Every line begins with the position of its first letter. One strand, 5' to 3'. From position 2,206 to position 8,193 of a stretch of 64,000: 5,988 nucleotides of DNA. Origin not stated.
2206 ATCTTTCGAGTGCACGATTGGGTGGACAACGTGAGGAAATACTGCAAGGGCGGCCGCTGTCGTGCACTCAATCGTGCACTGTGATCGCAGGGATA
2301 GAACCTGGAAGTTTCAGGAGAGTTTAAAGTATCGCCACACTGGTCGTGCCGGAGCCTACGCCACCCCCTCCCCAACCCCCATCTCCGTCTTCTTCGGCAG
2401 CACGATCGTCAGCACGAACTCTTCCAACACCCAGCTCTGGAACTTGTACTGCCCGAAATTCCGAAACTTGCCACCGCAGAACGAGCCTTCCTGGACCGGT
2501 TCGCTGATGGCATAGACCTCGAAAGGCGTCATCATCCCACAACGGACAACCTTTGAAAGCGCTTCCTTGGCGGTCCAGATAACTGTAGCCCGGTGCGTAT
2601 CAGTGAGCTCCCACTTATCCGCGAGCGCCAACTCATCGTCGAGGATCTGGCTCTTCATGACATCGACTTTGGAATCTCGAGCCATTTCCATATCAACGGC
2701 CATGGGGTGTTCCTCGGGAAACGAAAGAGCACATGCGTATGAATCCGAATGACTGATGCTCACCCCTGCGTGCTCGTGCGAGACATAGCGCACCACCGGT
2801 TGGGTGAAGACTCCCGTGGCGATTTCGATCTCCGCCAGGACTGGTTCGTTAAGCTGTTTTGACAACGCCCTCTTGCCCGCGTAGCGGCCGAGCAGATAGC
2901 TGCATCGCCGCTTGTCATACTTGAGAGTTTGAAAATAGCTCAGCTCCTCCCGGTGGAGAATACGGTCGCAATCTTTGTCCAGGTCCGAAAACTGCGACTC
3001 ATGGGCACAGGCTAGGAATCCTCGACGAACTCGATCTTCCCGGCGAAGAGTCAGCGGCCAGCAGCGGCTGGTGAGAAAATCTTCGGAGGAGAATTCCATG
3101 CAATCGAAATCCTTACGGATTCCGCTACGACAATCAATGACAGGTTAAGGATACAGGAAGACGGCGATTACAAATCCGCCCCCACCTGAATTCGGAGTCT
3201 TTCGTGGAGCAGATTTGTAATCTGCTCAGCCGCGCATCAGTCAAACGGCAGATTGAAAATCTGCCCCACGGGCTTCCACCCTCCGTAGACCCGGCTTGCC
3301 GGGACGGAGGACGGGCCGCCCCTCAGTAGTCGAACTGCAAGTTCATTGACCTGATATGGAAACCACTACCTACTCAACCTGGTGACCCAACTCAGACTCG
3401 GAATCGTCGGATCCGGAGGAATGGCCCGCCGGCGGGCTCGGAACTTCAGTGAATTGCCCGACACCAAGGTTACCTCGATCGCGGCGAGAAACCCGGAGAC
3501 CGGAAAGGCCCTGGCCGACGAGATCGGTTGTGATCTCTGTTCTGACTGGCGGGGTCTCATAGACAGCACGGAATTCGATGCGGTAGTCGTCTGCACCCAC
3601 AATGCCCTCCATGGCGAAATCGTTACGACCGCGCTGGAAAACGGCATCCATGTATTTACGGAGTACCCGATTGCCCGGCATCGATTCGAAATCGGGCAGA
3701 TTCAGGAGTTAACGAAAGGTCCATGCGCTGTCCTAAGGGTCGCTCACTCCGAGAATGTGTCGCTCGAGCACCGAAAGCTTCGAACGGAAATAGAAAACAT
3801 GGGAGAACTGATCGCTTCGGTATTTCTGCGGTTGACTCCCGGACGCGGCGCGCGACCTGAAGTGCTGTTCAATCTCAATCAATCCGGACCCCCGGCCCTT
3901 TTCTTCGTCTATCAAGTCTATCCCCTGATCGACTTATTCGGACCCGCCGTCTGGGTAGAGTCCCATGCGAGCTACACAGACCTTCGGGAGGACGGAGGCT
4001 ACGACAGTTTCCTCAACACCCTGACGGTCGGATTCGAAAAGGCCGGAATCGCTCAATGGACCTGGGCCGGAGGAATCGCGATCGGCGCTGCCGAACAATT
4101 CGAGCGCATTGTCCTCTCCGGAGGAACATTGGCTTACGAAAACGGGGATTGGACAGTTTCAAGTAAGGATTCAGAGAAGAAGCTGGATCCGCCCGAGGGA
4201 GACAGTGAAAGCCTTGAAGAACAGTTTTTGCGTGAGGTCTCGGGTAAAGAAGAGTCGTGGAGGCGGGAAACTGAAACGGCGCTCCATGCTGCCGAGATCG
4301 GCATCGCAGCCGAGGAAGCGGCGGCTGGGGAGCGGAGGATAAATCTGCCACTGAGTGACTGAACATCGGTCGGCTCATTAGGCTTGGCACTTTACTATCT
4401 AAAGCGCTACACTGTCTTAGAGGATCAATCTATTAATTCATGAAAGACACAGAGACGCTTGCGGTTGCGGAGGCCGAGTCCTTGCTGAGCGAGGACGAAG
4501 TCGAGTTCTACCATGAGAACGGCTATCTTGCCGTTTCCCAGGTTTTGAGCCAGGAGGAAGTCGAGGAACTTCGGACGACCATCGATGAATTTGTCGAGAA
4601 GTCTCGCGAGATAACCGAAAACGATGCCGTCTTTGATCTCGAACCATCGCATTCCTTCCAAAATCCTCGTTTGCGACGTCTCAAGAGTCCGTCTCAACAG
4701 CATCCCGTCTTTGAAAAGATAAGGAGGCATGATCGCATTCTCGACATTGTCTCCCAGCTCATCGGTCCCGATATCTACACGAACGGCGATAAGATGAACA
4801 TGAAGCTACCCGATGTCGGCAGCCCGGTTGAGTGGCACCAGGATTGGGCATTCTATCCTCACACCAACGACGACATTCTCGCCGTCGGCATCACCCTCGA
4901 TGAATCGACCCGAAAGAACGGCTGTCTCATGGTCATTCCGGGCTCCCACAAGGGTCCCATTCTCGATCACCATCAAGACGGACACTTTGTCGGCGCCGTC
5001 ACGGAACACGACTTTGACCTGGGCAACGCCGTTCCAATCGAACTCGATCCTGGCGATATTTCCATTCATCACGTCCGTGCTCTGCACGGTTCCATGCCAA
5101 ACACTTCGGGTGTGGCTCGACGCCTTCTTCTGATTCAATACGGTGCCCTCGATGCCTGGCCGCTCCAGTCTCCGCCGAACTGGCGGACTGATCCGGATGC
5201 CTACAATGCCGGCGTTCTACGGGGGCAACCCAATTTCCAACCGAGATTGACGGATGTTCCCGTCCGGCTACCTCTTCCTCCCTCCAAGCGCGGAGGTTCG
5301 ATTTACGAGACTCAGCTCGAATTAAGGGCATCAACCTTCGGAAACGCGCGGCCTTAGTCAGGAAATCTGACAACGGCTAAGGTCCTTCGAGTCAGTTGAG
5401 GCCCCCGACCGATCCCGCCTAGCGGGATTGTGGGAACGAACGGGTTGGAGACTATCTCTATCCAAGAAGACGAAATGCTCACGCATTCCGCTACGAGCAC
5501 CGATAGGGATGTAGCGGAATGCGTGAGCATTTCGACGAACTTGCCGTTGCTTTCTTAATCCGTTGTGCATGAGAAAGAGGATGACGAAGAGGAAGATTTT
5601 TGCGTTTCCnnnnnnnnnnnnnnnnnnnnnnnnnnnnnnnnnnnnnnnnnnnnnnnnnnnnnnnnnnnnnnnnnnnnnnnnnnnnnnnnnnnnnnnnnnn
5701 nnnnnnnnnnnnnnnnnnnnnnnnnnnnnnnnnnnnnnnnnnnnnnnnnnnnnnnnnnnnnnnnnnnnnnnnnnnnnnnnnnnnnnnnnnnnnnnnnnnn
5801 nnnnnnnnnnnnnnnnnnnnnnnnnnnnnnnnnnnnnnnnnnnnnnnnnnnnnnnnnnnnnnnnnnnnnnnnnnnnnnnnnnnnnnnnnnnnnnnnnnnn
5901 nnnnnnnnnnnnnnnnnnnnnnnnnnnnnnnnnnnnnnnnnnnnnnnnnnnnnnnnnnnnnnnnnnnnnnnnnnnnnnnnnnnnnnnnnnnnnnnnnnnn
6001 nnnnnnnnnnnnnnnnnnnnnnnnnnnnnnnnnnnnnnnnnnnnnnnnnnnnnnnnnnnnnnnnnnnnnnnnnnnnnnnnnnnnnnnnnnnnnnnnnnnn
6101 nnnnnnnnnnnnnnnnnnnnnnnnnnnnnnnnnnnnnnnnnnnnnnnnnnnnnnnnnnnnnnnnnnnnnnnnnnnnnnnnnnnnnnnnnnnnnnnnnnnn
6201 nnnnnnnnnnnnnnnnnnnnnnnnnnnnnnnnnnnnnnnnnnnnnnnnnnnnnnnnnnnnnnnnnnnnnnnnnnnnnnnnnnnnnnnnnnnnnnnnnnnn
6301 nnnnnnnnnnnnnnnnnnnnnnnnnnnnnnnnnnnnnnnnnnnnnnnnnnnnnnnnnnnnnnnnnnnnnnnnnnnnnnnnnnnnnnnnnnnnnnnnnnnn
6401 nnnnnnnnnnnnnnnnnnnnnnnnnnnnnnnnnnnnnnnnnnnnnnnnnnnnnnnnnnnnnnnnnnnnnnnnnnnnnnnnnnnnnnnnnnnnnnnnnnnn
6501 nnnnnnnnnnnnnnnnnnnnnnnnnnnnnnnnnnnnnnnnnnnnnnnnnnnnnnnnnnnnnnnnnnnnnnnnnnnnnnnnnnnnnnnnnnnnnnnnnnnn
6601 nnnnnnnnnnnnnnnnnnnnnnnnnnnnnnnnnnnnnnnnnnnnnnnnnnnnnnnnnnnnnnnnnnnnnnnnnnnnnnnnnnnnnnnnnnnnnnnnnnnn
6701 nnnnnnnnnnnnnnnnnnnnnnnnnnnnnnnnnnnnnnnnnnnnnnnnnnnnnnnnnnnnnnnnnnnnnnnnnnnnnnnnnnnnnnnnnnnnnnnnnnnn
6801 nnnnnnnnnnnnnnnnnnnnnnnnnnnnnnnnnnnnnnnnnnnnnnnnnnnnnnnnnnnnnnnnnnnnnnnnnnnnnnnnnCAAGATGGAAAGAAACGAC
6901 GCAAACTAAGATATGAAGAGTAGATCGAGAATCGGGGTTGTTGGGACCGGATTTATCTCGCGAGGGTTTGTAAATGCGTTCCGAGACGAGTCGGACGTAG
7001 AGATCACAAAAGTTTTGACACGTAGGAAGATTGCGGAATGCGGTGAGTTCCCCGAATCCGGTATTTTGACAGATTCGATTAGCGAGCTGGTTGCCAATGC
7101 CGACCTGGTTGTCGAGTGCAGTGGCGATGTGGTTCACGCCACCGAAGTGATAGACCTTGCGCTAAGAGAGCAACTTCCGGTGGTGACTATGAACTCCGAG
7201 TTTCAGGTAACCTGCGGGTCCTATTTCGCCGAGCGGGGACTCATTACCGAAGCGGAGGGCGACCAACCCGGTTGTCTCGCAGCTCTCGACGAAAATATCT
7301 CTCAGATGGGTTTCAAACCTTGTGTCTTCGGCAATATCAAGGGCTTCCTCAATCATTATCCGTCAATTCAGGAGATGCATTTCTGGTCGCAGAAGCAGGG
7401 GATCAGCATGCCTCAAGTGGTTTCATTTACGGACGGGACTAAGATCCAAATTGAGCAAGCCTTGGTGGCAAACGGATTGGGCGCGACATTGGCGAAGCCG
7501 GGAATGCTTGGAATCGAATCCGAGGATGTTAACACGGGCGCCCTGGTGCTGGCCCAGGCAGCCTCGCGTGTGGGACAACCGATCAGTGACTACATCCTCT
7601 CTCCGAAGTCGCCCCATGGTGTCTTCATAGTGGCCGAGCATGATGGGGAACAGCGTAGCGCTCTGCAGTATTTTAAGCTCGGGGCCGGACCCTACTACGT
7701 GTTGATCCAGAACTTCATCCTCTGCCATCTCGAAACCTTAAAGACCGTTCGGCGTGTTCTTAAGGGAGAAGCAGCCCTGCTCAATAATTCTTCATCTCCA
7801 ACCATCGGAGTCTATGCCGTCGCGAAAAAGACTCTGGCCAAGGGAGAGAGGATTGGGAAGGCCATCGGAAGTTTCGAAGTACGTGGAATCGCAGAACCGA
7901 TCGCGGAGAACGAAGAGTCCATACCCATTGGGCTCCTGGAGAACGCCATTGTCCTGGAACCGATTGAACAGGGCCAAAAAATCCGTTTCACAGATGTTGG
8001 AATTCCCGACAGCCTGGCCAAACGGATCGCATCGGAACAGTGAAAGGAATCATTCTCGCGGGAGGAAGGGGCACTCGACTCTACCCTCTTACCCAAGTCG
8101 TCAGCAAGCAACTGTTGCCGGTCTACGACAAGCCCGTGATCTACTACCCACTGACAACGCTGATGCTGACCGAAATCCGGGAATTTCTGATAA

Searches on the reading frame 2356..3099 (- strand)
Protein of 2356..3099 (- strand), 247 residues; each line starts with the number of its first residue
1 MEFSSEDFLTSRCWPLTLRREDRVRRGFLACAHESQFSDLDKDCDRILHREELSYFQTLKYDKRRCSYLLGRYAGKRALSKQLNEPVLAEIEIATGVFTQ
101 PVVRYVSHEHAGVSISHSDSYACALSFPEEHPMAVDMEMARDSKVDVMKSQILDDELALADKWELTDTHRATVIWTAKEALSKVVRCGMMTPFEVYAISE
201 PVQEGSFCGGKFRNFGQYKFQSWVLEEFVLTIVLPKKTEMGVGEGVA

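Call 6: search_protein_families(library=pfam, proteins=[window:2356-3099:-], max_evalue=0.001)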
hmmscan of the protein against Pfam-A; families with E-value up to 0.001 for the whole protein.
window:2356-3099:- (247 aa): 2 families
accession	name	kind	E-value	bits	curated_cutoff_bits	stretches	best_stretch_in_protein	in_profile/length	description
PF01648.25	ACPS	-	3.9e-13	49.8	25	1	134-232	3-110/111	4'-phosphopantetheinyl transferase superfamily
PF17837.6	4PPT_N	-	0.00099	19.6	27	0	62-125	11-66/68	4'-phosphopantetheinyl transferase N-terminal domain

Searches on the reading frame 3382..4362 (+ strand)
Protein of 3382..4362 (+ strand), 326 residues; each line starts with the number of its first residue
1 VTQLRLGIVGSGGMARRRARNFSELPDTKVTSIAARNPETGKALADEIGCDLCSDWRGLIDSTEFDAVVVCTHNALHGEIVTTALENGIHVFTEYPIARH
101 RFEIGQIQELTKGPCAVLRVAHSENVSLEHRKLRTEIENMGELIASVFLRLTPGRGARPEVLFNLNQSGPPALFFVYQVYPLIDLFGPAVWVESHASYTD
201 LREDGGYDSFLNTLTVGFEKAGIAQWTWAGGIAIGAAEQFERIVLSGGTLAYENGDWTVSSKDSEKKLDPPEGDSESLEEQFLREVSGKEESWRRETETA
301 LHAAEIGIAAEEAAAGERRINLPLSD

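Call 6: search_protein_families(library=pfam, proteins=[window:3382-4362:+], max_evalue=0.001)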
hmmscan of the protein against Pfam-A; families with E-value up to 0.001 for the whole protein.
window:3382-4362:+ (326 aa): 2 families
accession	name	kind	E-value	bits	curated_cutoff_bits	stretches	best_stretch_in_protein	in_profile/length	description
PF01408.29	GFO_IDH_MocA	-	7.2e-23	82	24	1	4-114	1-112/120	Oxidoreductase family, NAD-binding Rossmann fold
PF03447.22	NAD_binding_3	-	8e-05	23.8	24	1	24-93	19-87/116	Homoserine dehydrogenase, NAD binding domain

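Call 26: search_protein_families(library=ncbifam, proteins=[window:3382-4362:+], max_evalue=0.00001)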
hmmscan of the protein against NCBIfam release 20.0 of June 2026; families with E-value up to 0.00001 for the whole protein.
window:3382-4362:+ (326 aa): 5 families
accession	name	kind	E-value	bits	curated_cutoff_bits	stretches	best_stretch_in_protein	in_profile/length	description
NF040723.1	UDP-GlcNAcDh_Arch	equivalog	1.8e-15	57.3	450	1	4-143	1-141/302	UDP-N-acetylglucosamine 3-dehydrogenase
TIGR04380.1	myo_inos_iolG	equivalog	4e-15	55.5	355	1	4-108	2-108/330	inositol 2-dehydrogenase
NF052479.1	LevoglcsnDh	equivalog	4.5e-10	38.8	650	1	1-112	1-121/386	levoglucosan dehydrogenase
NF052679.1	InsChiInosDhIolG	equivalog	1.1e-08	34.5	540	1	3-100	2-102/343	bifunctional inositol 2-dehydrogenase/D-chiro-inositol 1-dehydrogenase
NF058561.1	BT_2158_fam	equivalog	7e-06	24.9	750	1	53-112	83-144/487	glycoside 3-dehydrogenase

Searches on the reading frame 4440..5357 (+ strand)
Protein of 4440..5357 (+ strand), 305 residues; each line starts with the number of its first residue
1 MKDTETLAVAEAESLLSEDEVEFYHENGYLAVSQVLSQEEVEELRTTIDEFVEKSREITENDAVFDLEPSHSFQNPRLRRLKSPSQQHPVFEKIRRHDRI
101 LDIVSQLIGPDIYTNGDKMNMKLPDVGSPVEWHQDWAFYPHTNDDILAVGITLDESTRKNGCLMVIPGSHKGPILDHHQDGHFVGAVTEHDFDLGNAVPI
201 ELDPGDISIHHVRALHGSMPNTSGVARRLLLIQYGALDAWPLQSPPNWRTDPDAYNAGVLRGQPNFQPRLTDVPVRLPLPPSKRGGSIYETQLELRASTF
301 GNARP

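Call 6: search_protein_families(library=pfam, proteins=[window:4440-5357:+], max_evalue=0.001)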
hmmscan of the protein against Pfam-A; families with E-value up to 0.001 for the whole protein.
window:4440-5357:+ (305 aa): 1 family
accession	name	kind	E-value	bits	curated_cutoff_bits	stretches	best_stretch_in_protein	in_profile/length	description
PF05721.19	PhyH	-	4e-39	135.5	22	1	24-228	1-212/213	Phytanoyl-CoA dioxygenase (PhyH)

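Call 26: search_protein_families(library=ncbifam, proteins=[window:4440-5357:+], max_evalue=0.00001)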
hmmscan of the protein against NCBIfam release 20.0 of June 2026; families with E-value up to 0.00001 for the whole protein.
window:4440-5357:+ (305 aa): 4 families
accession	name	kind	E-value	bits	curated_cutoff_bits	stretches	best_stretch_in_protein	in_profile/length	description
TIGR02408.1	ectoine_ThpD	equivalog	3.2e-19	69.3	336.5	1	9-171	10-170/277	ectoine hydroxylase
NF052437.1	MPhHdxlPhnYGIM8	equivalog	4.7e-16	59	500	1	16-238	5-217/260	methylphosphonate hydroxylase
TIGR01762.1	chlorin-enz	subfamily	1.1e-10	41.4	226.3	0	16-181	3-168/288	chlorinating enzyme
NF045813.1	DxPntBtaHylase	equivalog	3.5e-06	26.5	550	0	131-224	135-234/285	1-deoxypentalenic acid 11-beta-hydroxylase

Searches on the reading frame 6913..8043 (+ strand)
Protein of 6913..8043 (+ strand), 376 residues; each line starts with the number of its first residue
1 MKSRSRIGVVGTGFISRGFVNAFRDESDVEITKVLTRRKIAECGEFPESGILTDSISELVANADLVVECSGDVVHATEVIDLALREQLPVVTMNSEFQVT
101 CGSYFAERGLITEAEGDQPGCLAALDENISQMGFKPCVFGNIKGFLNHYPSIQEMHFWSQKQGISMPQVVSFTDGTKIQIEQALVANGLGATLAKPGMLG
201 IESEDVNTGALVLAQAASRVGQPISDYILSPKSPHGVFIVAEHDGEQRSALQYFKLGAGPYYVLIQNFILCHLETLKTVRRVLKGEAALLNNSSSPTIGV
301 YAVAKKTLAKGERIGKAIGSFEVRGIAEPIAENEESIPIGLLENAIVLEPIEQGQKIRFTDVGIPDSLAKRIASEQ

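Call 6: search_protein_families(library=pfam, proteins=[window:6913-8043:+], max_evalue=0.001)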
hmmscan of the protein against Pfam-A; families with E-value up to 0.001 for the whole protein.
window:6913-8043:+ (376 aa): 1 family
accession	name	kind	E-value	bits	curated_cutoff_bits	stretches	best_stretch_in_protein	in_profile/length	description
PF21135.2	DRL_cat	-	3.4e-30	105.7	27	1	116-275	1-164/164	Oxidoreductase DRL, catalytic domain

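Call 26: search_protein_families(library=ncbifam, proteins=[window:6913-8043:+], max_evalue=0.00001)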
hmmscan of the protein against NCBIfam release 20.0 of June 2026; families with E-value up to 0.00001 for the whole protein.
window:6913-8043:+ (376 aa): 1 family
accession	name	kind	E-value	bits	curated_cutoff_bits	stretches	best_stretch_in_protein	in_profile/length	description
NF004976.0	PRK06349.1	subfamily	7.7e-06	25.2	205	0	5-96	5-107/430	homoserine dehydrogenase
